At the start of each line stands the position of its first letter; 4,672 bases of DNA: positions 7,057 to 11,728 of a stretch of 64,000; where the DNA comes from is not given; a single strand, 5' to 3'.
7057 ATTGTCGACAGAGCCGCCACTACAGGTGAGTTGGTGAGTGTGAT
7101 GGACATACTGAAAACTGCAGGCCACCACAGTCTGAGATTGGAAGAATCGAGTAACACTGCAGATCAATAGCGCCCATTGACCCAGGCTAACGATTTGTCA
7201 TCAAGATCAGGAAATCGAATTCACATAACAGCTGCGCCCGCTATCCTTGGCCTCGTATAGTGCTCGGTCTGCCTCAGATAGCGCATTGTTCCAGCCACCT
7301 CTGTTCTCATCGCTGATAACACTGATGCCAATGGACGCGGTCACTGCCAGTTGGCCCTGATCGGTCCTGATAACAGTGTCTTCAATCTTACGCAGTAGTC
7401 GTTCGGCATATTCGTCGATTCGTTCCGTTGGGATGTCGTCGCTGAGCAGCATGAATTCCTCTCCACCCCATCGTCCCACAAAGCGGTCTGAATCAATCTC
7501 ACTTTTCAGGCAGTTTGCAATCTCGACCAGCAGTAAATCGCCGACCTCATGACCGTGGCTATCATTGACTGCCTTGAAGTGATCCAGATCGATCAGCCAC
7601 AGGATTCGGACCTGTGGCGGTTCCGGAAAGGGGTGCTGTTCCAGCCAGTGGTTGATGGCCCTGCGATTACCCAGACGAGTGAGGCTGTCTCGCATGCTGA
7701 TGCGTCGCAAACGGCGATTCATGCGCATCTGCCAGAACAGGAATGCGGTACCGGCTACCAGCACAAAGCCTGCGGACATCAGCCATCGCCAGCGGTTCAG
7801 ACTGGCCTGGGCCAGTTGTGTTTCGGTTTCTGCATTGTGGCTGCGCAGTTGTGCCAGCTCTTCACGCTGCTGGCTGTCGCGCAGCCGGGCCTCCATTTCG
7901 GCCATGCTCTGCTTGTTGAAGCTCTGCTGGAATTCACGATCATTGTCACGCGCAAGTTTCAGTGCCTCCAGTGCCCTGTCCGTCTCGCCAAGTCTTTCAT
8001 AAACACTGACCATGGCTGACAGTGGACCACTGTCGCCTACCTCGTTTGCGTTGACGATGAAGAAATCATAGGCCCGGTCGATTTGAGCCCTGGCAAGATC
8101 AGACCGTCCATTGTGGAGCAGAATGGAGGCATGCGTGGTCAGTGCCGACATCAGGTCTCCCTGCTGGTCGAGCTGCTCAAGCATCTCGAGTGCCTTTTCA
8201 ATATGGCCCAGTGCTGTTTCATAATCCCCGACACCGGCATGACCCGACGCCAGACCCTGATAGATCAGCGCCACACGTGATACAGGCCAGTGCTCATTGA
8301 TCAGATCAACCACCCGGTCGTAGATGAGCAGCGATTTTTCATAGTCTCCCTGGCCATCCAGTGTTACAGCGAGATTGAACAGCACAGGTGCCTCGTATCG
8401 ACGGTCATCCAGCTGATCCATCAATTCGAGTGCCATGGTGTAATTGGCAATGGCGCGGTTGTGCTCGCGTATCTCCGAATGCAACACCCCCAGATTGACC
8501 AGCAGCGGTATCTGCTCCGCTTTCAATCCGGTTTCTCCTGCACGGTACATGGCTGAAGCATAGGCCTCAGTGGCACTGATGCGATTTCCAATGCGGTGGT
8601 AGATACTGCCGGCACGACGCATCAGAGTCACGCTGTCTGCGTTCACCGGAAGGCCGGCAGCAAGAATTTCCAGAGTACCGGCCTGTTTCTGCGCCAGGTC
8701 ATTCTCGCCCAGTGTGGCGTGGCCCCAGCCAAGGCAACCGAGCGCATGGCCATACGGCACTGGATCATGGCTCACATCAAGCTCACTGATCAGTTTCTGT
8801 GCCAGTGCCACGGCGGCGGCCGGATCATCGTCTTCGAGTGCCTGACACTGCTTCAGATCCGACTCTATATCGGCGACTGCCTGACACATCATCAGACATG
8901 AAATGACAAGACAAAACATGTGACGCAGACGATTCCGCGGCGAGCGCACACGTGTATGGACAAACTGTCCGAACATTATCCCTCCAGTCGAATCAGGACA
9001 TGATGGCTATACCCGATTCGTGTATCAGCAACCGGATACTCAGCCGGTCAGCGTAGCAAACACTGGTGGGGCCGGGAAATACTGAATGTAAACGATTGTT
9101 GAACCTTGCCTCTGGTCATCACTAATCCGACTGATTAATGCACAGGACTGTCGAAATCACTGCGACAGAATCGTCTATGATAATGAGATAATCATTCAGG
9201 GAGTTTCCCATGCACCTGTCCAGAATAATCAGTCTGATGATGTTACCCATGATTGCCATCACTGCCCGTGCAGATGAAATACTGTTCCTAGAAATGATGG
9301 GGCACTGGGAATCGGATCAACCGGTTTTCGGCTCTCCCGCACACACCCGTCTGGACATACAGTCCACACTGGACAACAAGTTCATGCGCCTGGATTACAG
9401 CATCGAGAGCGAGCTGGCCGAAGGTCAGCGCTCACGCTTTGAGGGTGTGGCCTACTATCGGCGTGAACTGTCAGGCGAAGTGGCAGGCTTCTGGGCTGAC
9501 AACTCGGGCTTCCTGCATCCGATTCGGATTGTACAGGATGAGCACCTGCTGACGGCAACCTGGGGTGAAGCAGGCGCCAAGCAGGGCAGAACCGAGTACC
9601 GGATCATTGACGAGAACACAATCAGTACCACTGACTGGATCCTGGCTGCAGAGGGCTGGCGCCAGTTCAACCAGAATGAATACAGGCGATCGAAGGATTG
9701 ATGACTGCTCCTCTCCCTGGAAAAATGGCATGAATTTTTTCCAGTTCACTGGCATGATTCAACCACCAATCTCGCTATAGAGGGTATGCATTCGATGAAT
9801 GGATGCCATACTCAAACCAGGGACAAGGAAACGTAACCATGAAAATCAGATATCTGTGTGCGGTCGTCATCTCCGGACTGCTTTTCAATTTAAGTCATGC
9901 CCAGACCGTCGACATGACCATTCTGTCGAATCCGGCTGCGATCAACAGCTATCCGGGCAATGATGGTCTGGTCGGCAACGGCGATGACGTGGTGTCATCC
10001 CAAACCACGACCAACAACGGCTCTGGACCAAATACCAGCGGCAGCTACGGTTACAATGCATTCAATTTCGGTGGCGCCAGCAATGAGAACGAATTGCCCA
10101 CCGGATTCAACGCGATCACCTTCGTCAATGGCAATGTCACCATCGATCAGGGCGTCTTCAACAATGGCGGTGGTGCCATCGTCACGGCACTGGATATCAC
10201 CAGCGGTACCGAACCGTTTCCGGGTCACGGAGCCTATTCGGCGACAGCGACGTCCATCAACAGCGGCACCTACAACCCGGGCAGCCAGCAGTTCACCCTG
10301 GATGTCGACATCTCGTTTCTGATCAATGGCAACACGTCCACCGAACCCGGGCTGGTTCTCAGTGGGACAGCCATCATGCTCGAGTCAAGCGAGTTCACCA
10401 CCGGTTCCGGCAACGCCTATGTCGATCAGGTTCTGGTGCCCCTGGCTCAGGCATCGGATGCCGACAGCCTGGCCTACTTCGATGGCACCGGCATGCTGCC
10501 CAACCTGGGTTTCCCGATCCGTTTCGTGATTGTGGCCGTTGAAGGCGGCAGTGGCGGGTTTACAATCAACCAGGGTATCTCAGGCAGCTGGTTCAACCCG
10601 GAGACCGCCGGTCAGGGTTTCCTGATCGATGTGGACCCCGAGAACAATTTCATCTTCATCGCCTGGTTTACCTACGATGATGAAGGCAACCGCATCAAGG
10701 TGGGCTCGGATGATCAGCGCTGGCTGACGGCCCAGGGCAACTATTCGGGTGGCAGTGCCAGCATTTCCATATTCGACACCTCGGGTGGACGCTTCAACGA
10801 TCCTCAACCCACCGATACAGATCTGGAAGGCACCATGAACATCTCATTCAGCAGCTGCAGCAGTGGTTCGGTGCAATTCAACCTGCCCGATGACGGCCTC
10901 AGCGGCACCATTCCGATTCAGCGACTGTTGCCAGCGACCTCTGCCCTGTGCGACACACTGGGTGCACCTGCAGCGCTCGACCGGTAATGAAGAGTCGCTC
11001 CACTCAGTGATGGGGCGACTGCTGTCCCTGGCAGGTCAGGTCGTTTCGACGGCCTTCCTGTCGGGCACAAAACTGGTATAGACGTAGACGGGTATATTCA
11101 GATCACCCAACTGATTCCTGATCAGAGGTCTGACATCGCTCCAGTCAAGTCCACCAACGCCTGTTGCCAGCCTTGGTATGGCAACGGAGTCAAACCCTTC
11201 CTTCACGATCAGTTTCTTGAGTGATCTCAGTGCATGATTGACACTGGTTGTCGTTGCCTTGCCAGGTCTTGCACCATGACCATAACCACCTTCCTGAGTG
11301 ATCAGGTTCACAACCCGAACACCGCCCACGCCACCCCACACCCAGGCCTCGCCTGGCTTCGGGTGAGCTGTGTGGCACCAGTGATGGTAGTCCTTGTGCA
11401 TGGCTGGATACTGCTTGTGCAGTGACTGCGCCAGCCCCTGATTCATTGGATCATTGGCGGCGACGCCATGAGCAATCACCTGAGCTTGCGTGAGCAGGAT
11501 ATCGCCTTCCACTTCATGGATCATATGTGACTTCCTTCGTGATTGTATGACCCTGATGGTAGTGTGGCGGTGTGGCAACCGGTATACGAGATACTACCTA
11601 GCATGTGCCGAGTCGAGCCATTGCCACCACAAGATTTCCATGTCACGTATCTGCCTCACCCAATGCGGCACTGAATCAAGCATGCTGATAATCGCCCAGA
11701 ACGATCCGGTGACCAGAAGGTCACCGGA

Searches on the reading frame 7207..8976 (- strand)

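Call 45: search_protein_families(library=pfam, proteins=[window:7207-8976:-], max_evalue=0.00001)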
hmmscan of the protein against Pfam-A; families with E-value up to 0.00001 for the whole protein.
window:7207-8976:- (589 aa): 6 families
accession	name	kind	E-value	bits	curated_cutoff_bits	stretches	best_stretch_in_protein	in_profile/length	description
PF00990.26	GGDEF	-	4.2e-36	124.6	23.8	1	428-582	2-160/161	Diguanylate cyclase, GGDEF domain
PF13424.12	TPR_12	-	3.8e-17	62.7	30.1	1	158-225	5-74/77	Tetratricopeptide repeat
PF00515.34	TPR_1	-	6.1e-12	45.3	27.8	0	159-185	4-30/34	Tetratricopeptide repeat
PF07719.23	TPR_2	-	3.3e-10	39.7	27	0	197-225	2-30/34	Tetratricopeptide repeat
PF13181.12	TPR_8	-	3.7e-10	39.6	25.7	0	196-227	1-32/34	Tetratricopeptide repeat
PF13176.12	TPR_7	-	1.2e-09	37.9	27.9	0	159-192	2-35/36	Tetratricopeptide repeat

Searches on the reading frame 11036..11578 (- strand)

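Call 45: search_protein_families(library=pfam, proteins=[window:11036-11578:-], max_evalue=0.00001)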
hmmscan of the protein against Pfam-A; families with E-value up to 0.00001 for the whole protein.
window:11036-11578:- (180 aa): 1 family
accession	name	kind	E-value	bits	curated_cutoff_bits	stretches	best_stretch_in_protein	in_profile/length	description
PF01661.27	Macro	-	1.3e-08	35.2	22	1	45-151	10-116/118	Macro domain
